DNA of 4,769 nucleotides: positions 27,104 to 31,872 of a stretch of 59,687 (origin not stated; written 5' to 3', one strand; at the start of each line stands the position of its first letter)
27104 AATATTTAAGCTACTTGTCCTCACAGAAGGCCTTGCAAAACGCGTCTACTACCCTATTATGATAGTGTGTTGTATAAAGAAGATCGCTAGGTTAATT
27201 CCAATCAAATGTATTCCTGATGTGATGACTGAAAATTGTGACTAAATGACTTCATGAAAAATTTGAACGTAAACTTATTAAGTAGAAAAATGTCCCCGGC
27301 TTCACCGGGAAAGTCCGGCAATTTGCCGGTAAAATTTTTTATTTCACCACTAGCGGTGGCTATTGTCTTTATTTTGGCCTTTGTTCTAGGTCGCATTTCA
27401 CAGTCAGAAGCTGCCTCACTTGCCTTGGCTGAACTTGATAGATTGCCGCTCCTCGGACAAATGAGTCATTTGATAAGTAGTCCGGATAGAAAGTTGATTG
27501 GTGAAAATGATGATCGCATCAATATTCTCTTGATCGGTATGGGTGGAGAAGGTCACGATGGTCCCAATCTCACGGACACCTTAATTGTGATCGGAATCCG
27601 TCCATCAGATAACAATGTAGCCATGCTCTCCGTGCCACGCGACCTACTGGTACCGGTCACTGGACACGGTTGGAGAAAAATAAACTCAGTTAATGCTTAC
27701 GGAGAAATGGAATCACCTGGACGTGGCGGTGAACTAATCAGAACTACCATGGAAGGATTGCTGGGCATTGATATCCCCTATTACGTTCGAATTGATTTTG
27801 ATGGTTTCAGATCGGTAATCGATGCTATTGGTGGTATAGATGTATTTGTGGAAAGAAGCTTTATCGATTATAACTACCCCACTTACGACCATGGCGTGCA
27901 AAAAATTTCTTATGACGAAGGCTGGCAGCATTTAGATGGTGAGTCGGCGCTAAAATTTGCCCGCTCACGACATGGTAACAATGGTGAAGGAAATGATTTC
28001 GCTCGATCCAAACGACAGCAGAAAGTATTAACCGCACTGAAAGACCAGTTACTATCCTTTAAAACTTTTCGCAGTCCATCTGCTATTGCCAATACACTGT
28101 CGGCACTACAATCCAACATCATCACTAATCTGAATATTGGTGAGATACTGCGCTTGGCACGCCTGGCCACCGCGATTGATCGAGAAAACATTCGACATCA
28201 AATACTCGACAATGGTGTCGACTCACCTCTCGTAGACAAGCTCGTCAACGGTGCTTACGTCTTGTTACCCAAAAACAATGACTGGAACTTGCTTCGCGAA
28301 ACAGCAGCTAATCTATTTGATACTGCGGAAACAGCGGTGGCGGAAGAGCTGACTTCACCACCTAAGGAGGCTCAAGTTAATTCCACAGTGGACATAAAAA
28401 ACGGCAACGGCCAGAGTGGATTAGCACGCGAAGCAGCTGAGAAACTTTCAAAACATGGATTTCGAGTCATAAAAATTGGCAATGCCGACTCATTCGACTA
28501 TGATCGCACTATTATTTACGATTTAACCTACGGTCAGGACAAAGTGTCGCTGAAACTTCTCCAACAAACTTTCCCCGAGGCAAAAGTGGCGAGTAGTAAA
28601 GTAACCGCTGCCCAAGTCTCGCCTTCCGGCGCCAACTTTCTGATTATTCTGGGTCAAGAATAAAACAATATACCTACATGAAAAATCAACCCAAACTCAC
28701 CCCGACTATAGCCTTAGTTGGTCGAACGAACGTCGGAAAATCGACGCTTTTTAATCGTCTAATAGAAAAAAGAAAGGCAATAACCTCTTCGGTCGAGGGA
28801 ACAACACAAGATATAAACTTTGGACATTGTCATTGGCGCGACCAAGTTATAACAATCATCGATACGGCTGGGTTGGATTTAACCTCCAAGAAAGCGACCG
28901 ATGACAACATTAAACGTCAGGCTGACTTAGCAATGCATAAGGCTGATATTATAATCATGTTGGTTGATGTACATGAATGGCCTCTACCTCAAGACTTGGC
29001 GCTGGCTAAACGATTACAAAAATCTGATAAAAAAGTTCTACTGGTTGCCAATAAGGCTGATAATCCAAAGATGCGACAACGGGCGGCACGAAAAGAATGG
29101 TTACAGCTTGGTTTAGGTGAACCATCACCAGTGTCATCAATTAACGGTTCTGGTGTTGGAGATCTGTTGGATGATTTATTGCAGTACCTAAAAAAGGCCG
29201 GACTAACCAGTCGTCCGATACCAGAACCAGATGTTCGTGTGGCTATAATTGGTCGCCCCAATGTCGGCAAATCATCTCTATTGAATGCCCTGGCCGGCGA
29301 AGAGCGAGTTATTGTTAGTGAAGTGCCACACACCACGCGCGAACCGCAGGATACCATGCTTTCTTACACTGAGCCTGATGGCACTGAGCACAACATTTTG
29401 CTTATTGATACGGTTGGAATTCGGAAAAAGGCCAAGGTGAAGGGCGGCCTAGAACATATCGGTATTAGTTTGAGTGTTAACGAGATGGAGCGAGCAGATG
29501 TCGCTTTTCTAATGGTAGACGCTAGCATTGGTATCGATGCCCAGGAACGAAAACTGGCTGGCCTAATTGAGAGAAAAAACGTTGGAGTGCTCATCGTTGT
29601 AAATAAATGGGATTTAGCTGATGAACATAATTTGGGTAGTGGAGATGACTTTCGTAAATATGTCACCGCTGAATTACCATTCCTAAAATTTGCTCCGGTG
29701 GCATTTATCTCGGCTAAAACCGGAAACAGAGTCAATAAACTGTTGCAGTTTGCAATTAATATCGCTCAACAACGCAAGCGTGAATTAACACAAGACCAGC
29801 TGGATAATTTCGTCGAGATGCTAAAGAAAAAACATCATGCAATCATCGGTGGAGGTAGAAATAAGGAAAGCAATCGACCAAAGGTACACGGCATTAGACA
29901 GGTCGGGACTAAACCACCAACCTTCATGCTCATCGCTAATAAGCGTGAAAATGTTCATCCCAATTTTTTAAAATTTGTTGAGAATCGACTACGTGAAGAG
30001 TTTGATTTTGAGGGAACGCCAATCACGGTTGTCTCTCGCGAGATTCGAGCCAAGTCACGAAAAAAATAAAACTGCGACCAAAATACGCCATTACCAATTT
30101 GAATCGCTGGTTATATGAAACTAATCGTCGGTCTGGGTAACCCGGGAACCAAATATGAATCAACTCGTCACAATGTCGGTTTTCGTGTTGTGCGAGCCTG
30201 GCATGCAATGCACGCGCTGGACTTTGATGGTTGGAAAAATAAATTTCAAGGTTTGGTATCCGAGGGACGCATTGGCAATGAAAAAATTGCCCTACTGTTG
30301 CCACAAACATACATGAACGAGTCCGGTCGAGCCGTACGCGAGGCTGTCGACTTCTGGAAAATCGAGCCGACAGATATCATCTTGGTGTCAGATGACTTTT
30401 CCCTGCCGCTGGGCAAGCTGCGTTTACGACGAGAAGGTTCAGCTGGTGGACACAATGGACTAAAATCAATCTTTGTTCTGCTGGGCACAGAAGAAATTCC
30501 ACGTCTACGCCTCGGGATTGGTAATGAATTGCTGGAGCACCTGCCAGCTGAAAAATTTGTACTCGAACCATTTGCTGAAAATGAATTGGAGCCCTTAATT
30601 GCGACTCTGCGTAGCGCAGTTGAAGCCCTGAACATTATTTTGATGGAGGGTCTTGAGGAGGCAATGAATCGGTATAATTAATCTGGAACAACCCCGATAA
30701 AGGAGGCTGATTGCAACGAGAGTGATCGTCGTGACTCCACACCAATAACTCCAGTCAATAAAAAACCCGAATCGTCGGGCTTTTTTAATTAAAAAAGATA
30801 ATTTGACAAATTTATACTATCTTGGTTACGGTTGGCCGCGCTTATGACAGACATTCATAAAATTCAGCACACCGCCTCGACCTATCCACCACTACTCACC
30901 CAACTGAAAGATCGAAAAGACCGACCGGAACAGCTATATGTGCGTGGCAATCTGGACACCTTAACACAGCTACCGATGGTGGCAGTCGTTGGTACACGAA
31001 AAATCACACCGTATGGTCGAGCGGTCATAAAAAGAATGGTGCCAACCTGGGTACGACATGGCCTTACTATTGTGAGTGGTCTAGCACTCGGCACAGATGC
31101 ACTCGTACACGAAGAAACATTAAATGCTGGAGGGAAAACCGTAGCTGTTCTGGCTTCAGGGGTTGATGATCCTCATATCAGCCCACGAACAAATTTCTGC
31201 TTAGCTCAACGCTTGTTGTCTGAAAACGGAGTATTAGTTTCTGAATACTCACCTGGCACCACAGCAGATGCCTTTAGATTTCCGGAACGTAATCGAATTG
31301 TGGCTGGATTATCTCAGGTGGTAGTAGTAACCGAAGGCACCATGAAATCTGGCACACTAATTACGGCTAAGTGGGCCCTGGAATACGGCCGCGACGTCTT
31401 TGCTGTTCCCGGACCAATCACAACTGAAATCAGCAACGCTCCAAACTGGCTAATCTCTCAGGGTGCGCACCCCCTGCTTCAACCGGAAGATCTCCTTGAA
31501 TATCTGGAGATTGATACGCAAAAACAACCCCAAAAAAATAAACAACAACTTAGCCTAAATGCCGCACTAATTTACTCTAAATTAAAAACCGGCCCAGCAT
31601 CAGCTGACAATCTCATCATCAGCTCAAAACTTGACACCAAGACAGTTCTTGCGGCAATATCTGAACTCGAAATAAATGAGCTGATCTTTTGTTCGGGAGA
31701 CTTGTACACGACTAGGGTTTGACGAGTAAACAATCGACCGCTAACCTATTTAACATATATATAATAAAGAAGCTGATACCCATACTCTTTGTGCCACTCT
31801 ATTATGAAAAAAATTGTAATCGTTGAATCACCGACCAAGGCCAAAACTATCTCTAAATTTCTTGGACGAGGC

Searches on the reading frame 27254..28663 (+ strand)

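Call 9: search_protein_families(library=pfam, proteins=[window:27254-28663:+], max_evalue=0.001)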
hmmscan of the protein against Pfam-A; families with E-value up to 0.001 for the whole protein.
window:27254-28663:+ (469 aa): 2 families
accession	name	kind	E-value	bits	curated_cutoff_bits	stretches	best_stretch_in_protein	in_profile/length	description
PF03816.19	LytR_cpsA_psr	-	7.7e-39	133.7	24.6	1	107-266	2-148/150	LytR_cpsA_psr family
PF13399.11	LytR_C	-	2.4e-12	48.1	22.2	1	378-468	3-84/86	LytR cell envelope-related transcriptional attenuator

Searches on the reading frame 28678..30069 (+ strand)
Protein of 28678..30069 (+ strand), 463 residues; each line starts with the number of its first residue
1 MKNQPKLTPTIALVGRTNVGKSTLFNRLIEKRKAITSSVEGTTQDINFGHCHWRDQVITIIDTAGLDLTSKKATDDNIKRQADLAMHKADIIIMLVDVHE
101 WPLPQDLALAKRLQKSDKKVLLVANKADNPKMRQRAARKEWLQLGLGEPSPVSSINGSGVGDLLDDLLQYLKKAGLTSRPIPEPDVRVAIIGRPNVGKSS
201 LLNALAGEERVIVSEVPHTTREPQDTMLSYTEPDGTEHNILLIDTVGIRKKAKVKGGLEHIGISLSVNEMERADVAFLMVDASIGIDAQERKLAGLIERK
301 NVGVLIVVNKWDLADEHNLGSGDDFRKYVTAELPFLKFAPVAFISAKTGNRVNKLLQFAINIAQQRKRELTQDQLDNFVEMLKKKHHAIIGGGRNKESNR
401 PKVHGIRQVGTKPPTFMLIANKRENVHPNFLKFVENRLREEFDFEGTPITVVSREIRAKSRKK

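Call 9: search_protein_families(library=pfam, proteins=[window:28678-30069:+], max_evalue=0.001)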
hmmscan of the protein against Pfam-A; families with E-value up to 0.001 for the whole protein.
window:28678-30069:+ (463 aa): 18 families
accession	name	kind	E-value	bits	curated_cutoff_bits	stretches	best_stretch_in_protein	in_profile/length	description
PF01926.29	MMR_HSR1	-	3e-55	185.6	21.9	2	10-126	1-113/113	50S ribosome-binding GTPase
PF00009.33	GTP_EFTU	-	2.8e-25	89.4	26.5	2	228-364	59-187/188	Elongation factor Tu GTP binding domain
PF02421.24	FeoB_N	-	8.2e-25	87.6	27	2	10-165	2-154/156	Ferrous iron transport protein B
PF00350.29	Dynamin_N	-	1.4e-19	71.2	27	2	188-223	1-35/168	Dynamin family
PF14714.11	KH_dom-like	-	2.2e-17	63.5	27.3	1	373-454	5-81/81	KH-domain-like of EngA bacterial GTPase enzymes, C-terminal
PF03193.22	RsgA_GTPase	-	7.6e-14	52.3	30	1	188-250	109-170/174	RsgA GTPase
PF04548.22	AIG1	-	6.5e-12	45.7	27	1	10-100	2-95/212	AIG1 family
PF00005.33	ABC_tran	-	1.1e-09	39.4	25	1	10-115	13-80/137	ABC transporter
PF08477.19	Roc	-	1.3e-08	35.6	27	1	11-128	2-119/119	Ras of Complex, Roc, domain of DAPkinase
PF00071.28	Ras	-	2.8e-08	34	21.6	0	11-133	2-120/162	Ras family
PF02263.25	GBP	-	5.2e-07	29.5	21.1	0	186-250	22-86/264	Guanylate-binding protein, N-terminal domain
PF10662.15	PduV-EutP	-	8.6e-06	26.1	21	0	11-165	4-139/143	Ethanolamine utilisation - propanediol utilisation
PF02492.25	cobW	-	9.5e-06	25.8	20.7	0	216-318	62-160/180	CobW/HypB/UreG, nucleotide-binding domain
PF09439.16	SRPRB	-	3.1e-05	23.9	25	0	8-78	3-68/178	Signal recognition particle receptor beta subunit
PF13401.12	AAA_22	-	0.00019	22.2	27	0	11-58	8-37/130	AAA domain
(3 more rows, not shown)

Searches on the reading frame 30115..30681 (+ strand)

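Call 9: search_protein_families(library=pfam, proteins=[window:30115-30681:+], max_evalue=0.001)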
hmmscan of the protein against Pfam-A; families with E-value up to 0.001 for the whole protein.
window:30115-30681:+ (188 aa): 1 family
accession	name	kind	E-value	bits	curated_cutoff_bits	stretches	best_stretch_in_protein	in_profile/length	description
PF01195.25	Pept_tRNA_hydro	-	5.4e-61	206.1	27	1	3-188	1-183/183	Peptidyl-tRNA hydrolase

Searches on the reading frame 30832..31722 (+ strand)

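Call 9: search_protein_families(library=pfam, proteins=[window:30832-31722:+], max_evalue=0.001)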
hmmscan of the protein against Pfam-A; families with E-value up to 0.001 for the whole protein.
window:30832-31722:+ (296 aa): 2 families
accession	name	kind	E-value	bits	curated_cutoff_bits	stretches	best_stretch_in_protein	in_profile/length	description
PF02481.21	DNA_processg_A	-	7.1e-67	225.1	29.6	1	6-215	5-210/212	DNA recombination-mediator protein A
PF17782.7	DprA_WH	-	1.2e-05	25.7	22.9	1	233-285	3-55/61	DprA winged helix domain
